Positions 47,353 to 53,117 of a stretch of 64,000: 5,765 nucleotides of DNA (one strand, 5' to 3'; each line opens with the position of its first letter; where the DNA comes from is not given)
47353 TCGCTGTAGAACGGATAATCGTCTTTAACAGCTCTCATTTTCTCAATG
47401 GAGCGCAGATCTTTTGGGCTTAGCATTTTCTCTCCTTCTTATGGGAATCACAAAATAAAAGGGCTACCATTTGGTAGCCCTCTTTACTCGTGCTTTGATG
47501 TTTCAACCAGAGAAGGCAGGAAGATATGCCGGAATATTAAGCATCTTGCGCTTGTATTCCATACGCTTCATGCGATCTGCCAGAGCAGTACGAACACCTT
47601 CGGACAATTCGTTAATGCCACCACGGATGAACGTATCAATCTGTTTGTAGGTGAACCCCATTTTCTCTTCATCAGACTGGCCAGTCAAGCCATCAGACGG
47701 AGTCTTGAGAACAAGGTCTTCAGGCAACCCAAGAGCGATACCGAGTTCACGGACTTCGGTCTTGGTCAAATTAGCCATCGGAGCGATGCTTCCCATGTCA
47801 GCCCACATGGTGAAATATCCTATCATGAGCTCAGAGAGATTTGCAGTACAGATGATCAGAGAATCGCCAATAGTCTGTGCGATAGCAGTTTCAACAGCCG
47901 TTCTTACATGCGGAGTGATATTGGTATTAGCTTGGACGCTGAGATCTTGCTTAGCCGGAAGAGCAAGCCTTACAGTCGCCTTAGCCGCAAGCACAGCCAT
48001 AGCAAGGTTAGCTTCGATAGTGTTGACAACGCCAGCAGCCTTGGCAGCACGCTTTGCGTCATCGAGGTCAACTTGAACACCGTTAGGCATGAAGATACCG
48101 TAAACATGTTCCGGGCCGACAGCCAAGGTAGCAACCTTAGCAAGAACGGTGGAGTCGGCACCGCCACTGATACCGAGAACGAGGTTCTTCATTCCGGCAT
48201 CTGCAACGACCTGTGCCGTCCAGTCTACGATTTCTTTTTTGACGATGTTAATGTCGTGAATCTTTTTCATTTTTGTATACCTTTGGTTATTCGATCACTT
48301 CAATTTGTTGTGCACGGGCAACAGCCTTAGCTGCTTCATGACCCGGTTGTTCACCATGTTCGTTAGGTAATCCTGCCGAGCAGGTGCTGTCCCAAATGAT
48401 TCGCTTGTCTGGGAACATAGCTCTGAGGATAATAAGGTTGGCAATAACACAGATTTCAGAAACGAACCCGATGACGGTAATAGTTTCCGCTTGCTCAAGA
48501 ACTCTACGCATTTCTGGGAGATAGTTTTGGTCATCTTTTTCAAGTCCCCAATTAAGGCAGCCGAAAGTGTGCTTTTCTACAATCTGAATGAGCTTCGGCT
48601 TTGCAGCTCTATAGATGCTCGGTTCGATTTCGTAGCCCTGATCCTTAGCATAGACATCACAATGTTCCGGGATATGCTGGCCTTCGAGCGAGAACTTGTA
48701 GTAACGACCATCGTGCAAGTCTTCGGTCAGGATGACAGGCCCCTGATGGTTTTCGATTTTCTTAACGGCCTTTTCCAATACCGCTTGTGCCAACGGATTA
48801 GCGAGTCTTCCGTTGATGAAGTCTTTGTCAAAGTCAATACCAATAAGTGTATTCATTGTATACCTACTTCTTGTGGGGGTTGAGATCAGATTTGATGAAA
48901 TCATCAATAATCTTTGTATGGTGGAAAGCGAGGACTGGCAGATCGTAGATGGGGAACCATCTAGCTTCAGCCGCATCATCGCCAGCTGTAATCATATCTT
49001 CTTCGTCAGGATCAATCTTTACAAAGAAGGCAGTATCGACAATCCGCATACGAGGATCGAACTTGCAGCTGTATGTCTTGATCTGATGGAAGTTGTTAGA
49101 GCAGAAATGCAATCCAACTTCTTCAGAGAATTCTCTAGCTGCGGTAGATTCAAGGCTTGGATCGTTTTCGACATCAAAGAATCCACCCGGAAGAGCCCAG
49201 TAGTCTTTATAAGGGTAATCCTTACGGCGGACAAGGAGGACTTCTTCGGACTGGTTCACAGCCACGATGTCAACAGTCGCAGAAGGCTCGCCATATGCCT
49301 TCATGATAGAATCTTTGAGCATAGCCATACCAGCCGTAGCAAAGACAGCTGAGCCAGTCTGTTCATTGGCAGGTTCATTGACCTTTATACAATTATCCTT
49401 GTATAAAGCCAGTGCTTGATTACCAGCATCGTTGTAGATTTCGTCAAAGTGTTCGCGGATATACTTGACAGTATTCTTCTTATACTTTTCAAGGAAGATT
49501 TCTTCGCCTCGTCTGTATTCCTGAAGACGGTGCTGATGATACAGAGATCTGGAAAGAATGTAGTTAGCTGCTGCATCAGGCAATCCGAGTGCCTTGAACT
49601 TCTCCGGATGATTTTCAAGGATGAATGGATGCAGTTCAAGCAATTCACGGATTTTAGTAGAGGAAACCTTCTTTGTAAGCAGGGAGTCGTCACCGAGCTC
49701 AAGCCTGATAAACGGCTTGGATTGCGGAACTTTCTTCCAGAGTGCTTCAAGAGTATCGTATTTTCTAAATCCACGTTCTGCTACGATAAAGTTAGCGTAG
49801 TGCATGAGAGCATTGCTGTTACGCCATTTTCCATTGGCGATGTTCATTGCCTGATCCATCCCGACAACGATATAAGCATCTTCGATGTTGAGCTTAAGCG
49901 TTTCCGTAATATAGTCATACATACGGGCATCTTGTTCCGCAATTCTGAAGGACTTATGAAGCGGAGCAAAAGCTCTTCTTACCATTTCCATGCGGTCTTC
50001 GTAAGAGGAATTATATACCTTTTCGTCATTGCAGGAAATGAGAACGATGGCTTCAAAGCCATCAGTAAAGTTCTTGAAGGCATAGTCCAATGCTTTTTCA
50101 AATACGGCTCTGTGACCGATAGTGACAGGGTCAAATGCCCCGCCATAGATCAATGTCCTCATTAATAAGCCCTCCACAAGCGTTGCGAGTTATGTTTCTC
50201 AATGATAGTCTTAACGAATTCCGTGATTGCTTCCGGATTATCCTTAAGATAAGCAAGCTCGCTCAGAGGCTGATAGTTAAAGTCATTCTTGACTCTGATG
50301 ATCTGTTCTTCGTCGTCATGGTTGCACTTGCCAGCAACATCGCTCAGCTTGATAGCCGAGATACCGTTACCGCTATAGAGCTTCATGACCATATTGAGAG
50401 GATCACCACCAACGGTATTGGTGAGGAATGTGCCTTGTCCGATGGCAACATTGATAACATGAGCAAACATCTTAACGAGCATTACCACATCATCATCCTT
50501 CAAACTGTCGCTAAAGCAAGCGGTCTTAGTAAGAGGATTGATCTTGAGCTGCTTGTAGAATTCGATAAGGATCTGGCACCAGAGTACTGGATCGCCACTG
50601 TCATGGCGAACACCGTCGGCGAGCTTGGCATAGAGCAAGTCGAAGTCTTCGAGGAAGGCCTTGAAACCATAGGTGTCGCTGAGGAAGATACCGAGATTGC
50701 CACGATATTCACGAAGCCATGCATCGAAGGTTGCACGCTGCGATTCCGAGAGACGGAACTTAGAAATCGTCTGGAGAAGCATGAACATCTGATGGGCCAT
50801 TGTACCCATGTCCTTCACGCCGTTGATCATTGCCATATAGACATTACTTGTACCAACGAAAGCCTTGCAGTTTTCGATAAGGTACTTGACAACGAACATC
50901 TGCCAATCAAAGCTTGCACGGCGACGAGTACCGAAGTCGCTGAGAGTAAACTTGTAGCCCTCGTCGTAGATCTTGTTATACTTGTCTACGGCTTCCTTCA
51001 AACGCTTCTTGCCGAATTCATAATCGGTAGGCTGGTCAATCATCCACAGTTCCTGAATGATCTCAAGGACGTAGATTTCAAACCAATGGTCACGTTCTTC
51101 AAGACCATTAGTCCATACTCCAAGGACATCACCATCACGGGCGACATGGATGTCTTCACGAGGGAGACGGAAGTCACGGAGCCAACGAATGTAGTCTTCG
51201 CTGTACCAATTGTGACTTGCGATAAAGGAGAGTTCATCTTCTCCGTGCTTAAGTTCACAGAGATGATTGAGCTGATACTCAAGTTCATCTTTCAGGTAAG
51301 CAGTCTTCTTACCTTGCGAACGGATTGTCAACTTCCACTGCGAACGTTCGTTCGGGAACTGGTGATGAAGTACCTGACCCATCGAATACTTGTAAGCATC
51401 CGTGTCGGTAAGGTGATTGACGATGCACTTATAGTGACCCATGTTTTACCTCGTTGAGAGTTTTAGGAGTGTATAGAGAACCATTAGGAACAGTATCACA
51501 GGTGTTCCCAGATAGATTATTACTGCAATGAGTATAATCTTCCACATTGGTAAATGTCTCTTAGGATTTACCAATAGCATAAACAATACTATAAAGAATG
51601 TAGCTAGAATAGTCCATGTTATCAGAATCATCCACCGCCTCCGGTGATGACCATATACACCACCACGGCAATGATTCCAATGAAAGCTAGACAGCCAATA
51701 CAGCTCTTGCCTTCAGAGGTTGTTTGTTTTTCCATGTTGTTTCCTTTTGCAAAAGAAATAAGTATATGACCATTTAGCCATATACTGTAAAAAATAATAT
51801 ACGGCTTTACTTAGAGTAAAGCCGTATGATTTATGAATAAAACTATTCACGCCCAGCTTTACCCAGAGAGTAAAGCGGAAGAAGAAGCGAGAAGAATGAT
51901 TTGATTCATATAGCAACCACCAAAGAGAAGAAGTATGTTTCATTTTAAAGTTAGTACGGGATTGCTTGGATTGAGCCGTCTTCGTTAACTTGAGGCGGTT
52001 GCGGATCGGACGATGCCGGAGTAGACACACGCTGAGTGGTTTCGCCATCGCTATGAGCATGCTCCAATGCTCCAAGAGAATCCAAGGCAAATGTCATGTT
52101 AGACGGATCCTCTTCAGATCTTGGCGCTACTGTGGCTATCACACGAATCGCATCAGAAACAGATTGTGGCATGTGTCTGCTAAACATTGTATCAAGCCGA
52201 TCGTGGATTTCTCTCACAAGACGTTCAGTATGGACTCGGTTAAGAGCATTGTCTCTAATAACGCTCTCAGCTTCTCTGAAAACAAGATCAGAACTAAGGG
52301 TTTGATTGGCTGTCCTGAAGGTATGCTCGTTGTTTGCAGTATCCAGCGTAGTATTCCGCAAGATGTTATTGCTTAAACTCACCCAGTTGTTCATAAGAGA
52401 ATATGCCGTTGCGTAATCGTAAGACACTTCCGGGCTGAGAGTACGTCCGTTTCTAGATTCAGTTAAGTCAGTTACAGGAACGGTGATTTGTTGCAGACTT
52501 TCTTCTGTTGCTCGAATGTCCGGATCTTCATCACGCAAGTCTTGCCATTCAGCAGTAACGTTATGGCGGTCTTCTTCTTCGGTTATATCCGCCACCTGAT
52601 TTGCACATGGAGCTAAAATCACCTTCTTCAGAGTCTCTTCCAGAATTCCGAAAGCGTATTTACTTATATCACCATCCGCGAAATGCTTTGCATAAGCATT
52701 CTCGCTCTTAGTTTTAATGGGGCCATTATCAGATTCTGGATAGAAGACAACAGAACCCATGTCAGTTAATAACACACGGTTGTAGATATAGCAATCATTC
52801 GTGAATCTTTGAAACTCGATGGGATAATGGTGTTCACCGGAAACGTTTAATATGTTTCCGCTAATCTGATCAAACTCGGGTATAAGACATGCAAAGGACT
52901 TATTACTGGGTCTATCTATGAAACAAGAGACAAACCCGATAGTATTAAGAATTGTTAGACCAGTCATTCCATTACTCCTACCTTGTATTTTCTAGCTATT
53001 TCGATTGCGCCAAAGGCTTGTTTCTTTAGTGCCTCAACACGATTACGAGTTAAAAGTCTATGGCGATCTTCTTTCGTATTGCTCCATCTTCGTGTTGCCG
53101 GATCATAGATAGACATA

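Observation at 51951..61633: About 9.7 kb tandem array of 24 divergent small paralogs with a conserved C-terminal h-h-G-x-h-E-x-h...[RK][RK]xG motif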

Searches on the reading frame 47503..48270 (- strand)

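Call 100: search_protein_families(library=pfam, proteins=[window:47503-48270:-], max_evalue=0.01)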
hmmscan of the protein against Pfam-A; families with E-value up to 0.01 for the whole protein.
window:47503-48270:- (255 aa): 2 families
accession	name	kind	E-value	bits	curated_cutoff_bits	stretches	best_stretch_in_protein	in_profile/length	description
PF02540.23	NAD_synthase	-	6e-45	153.7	21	1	12-243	3-241/242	NAD synthase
PF06508.19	QueC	-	0.0061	16.5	22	0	31-99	3-71/210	Queuosine biosynthesis protein QueC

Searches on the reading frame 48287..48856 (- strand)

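Call 100: search_protein_families(library=pfam, proteins=[window:48287-48856:-], max_evalue=0.01)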
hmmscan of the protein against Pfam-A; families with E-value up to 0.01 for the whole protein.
window:48287-48856:- (189 aa): 1 family
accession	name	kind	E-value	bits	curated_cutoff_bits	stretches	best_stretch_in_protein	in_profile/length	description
PF00857.26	Isochorismatase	-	2.8e-07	31.2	27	1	4-177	3-164/175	Isochorismatase domain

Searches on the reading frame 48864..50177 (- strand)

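Call 8: search_protein_families(library=pfam, proteins=[window:48864-50177:-], max_evalue=0.001)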
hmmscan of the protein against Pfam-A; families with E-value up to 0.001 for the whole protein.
window:48864-50177:- (437 aa): 2 families
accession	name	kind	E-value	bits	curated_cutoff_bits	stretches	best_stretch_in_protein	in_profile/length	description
PF00293.34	NUDIX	-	3.6e-17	63.1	21.1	1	300-425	4-132/134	NUDIX domain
PF01467.32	CTP_transf_like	-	4e-14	53.4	21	1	10-178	1-132/133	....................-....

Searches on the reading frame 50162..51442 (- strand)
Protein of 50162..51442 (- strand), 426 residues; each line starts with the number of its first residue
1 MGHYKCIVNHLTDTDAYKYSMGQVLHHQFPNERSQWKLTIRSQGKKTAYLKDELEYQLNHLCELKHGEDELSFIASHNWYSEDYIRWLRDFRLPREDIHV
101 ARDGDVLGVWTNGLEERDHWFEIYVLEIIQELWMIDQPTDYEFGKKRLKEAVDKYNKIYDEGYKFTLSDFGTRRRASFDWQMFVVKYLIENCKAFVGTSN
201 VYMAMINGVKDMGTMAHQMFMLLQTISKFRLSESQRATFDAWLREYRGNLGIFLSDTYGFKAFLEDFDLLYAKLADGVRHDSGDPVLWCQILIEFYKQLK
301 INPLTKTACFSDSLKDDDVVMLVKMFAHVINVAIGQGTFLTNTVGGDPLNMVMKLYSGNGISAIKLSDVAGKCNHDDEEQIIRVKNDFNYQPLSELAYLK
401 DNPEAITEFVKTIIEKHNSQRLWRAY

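Call 8: search_protein_families(library=pfam, proteins=[window:50162-51442:-], max_evalue=0.001)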
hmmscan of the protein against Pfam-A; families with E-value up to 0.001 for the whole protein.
window:50162-51442:- (426 aa): 2 families
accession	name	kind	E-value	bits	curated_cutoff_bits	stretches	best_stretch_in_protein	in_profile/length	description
PF04095.22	NAPRTase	-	3.4e-51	174.7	20.8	1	165-390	1-237/239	Nicotinate phosphoribosyltransferase (NAPRTase) family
PF17767.7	NAPRTase_N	-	8e-20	71.9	32.6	1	13-129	2-124/125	Nicotinate phosphoribosyltransferase (NAPRTase) N-terminal domain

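Call 91: find_related_loci(query=window:50162-51442:-, collection=viral_contigs, flank=10000)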
Query window:50162-51442:- (426 aa) in viral_contigs; peptide patterns used: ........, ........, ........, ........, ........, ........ (x = any residue, [..] = any of these).
No stretch of DNA in the collection matches any of the patterns.

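Call 92: find_related_loci(query=window:50162-51442:-, collection=metagenome_contigs, flank=10000)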
Query window:50162-51442:- (426 aa) in metagenome_contigs; peptide patterns used: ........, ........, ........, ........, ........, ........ (x = any residue, [..] = any of these).
11 stretches matched a pattern, but none encodes a relative of the query by tblastn (E <= 1e-3).

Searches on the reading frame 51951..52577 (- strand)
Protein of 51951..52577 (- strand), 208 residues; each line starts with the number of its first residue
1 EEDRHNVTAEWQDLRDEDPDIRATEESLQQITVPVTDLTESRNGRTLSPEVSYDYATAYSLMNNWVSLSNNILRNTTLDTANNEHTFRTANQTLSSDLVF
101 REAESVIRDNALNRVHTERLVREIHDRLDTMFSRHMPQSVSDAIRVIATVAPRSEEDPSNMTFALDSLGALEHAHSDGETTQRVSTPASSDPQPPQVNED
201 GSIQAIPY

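Call 100: search_protein_families(library=pfam, proteins=[window:51951-52577:-], max_evalue=0.01)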
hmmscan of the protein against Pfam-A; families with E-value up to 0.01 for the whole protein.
window:51951-52577:- (208 aa): 0 families

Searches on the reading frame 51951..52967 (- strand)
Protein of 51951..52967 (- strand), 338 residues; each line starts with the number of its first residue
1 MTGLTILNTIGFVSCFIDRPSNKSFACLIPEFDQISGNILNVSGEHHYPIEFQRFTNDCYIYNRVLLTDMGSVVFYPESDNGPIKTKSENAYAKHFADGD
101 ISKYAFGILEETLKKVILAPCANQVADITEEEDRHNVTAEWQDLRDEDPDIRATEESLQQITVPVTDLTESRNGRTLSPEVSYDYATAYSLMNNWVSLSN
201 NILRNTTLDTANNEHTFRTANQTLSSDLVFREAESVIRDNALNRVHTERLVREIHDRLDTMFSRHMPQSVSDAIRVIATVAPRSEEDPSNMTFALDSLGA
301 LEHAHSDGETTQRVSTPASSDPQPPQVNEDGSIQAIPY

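Call 6: search_protein_families(library=pfam, proteins=[window:51951-52967:-], max_evalue=1)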
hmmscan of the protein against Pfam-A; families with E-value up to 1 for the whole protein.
window:51951-52967:- (338 aa): 4 families
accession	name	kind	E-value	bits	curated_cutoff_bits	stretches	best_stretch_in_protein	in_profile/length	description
PF12395.13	DUF3658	-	0.018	15.5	23.3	0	242-285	30-73/107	Protein of unknown function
PF23461.1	ZMYND11_CC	-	0.024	15.4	27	1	243-273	22-52/54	ZMYND11 protein coiled-coil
PF04286.17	DUF445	-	0.027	14.8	33.8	1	96-281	100-279/368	Protein of unknown function (DUF445)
PF17918.6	TetR_C_15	-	0.17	13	26.8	1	246-283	39-76/108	Tetracyclin repressor-like, C-terminal domain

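Call 7: search_protein_families(library=phrogs, proteins=[window:51951-52967:-], max_evalue=0.1)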
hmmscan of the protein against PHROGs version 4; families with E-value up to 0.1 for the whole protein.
window:51951-52967:- (338 aa): 3 families
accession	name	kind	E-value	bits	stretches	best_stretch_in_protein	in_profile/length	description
phrog_330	-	tail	0.034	15.7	0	131-197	41-111/123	tail assembly chaperone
phrog_29345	-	unknown function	0.061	14.6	1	69-178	3-107/140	-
phrog_214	-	lysis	0.093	13.6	0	195-276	30-113/176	Rz-like spanin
